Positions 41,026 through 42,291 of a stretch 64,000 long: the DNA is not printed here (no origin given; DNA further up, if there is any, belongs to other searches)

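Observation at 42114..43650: Duplicated ~130-bp bidirectional promoter, including the first 9 codons of the Lrp gene, bracketing the radical-SAM gene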

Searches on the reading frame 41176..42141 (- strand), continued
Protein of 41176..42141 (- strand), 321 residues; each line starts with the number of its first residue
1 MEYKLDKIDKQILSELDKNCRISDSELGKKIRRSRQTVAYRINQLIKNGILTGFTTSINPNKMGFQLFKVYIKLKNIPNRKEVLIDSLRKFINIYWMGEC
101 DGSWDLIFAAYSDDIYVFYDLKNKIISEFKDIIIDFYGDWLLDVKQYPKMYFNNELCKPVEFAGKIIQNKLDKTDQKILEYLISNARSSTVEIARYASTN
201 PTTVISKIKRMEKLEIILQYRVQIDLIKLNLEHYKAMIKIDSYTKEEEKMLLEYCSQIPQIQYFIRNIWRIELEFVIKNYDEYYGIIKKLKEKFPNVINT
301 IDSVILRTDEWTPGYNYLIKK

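Call 24: find_encoding_contigs(protein=P0125, flank=8000, max_places=2)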
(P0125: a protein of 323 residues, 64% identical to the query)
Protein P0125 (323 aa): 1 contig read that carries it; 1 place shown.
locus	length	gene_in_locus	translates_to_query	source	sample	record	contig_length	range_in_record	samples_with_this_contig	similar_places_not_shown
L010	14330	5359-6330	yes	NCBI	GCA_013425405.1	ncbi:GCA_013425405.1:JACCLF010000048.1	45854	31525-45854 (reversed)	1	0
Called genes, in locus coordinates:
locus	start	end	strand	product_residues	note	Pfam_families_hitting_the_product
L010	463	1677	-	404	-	PF00270:DEAD, PF04851:ResIII (weak), PF00271:Helicase_C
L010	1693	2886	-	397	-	PF12323:HTH_OrfB_IS605, PF01385:OrfB_IS605, PF07282:Cas12f1-like_TNB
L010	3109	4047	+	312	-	PF03144:GTP_EFTU_D2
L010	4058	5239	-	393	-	PF04055:Radical_SAM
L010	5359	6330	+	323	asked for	PF01047:MarR (faint), PF12802:MarR_2 (faint), PF12840:HTH_20 (faint), PF13404:HTH_AsnC-type, PF13412:HTH_24, PF13545:HTH_Crp_2 (faint), PF13404:HTH_AsnC-type, PF13412:HTH_24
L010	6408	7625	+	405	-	PF00368:HMG-CoA_red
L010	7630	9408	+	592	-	-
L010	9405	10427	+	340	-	PF00953:Glycos_transf_4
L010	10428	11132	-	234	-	PF00483:NTP_transferase, PF12804:NTP_transf_3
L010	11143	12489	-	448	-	PF02878:PGM_PMM_I, PF02879:PGM_PMM_II, PF02880:PGM_PMM_III, PF00408:PGM_PMM_IV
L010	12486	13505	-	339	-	-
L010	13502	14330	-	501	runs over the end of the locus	-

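Call 31: find_related_loci(query=A3, collection=genome_contigs, flank=6000)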
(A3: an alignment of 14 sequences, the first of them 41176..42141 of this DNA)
Query A3 (321 aa) in genome_contigs; peptide patterns used: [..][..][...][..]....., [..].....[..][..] (x = any residue, [..] = any of these).
88 stretches matched a pattern; 69 encode a relative of the query (tblastn E <= 1e-3); 65 distinct loci.
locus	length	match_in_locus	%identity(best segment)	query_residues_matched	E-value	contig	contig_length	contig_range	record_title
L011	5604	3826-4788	83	1-321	0e+0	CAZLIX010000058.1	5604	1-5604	MAG TPA_asm: Candidatus Micrarchaeota archaeon isolate binchicken_co117_429 genome assembly, contig: NODE_24398_length_5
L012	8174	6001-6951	54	4-320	1e-116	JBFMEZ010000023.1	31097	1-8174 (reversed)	MAG: Candidatus Micrarchaeota archaeon isolate MAG258 MAG258_23, whole genome shotgun sequence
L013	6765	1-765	64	61-315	3e-116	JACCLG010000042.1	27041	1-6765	MAG: Candidatus Micrarchaeota archaeon isolate Sv174 k141_4002958, whole genome shotgun sequence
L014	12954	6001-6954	53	1-321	2e-115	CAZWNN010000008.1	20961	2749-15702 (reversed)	MAG TPA_asm: Candidatus Woesearchaeota archaeon isolate SRP178699_co2_474 genome assembly, contig: NODE_1711_length_2096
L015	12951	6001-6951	55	4-320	9e-115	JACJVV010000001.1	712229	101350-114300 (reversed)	MAG: Candidatus Woesearchaeota archaeon isolate HK-STAS-Nano-4 HK-STAS-Nano-4_1, whole genome shotgun sequence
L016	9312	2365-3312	52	4-319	5e-115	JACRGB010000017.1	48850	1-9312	MAG: Candidatus Micrarchaeota archaeon isolate NC_groundwater_1740_Pr3_B-0.1um_41_29 SR-2_scaffold_141_1241821, whole ge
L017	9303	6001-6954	50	4-321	6e-114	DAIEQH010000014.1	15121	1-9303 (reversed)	MAG TPA_asm: Candidatus Nomurabacteria bacterium isolate clean1184 NODE_14_length_15121_cov_9.795733, whole genome shotg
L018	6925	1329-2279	54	4-320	7e-114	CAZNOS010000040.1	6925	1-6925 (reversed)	MAG TPA_asm: Candidatus Woesearchaeota archaeon isolate SRP272421_co2_401 genome assembly, contig: NODE_43682_length_692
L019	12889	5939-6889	52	4-320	1e-113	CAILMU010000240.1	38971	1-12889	uncultured Candidatus Micrarchaeota archaeon isolate AlinenSediments_bin-0775 genome assembly, contig: bin-0775:240/246,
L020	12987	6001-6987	55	4-315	6e-114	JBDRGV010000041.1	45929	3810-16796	MAG: archaeon isolate MEGAHIT-group-1.460 k141_13586802, whole genome shotgun sequence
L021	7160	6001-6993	55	4-319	1e-113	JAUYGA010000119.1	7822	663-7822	MAG: Nanoarchaeota archaeon isolate C21_metabat.bin.55 C21_k141_247234, whole genome shotgun sequence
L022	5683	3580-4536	51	1-319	1e-113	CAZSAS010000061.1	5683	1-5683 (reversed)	MAG TPA_asm: uncultured Methanosarcinales archaeon isolate binchicken_co129_814 genome assembly, contig: NODE_49764_leng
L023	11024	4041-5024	53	4-321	6e-113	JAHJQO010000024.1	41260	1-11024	MAG: Nanoarchaeota archaeon isolate OS_PC_MetaG.mb.11 OS_PC_MetaG.mb.11_k141_269508, whole genome shotgun sequence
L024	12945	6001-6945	54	4-319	5e-113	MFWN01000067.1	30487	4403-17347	MAG: Candidatus Pacearchaeota archaeon RBG_13_36_9 RBG_13_scaffold_465, whole genome shotgun sequence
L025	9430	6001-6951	53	4-320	1e-112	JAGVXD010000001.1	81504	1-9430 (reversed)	Candidatus Pacearchaeota archaeon isolate RIFCSPHIGHO2_12_FULL_36_23 rifcsphigho2_12_scaffold_205, whole genome shotgun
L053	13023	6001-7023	49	4-320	6e-106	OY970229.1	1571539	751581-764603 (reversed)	MAG: uncultured Candidatus Micrarchaeota archaeon isolate MFD01476.bin.c.6 genome assembly, chromosome: 1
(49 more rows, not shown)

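Call 33: find_encoding_contigs(protein=P0128, flank=8000, max_places=4)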
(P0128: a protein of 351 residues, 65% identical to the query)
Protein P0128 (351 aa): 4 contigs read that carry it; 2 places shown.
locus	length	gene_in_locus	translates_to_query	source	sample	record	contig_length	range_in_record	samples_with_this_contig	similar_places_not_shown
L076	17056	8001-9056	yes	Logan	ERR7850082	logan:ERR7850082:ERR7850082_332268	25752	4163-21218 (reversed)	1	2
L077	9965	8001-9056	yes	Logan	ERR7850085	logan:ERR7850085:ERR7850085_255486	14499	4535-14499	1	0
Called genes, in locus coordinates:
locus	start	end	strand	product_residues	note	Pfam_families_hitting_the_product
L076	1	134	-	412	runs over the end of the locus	-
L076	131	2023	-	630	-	-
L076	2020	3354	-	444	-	PF01978:TrmB (weak), PF01409:tRNA-synt_2d, PF17759:tRNA_synthFbeta (faint), PF00152:tRNA-synt_2 (faint)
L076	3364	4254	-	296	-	-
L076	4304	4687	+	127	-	-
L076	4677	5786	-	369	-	PF01896:DNA_primase_S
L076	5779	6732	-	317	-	PF04104:DNA_primase_lrg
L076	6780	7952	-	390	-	PF04055:Radical_SAM, PF13186:SPASM (weak)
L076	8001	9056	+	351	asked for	PF13545:HTH_Crp_2 (faint), PF01047:MarR (faint), PF13404:HTH_AsnC-type, PF13412:HTH_24, PF12802:MarR_2 (faint), PF13404:HTH_AsnC-type, PF13412:HTH_24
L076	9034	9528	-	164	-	-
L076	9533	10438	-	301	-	PF01916:DS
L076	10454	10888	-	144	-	-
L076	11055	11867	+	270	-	-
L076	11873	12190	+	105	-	-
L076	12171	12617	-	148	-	-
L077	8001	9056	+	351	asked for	PF13545:HTH_Crp_2 (faint), PF01047:MarR (faint), PF13404:HTH_AsnC-type, PF13412:HTH_24, PF12802:MarR_2 (faint), PF13404:HTH_AsnC-type, PF13412:HTH_24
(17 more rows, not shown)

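Call 34: find_encoding_contigs(protein=P0124, flank=8000, max_places=2)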
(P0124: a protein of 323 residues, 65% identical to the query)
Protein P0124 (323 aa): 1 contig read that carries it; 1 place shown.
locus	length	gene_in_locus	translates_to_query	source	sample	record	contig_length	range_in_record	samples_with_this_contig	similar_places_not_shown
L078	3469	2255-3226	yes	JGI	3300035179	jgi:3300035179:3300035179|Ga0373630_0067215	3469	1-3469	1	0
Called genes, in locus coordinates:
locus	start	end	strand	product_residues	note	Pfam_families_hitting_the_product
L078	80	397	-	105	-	-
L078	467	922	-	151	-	-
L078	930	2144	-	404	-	PF04055:Radical_SAM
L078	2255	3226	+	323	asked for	PF01047:MarR (faint), PF12802:MarR_2 (faint), PF13404:HTH_AsnC-type (weak), PF13412:HTH_24, PF13545:HTH_Crp_2 (faint), PF12840:HTH_20 (faint), PF13404:HTH_AsnC-type, PF13412:HTH_24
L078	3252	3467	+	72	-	?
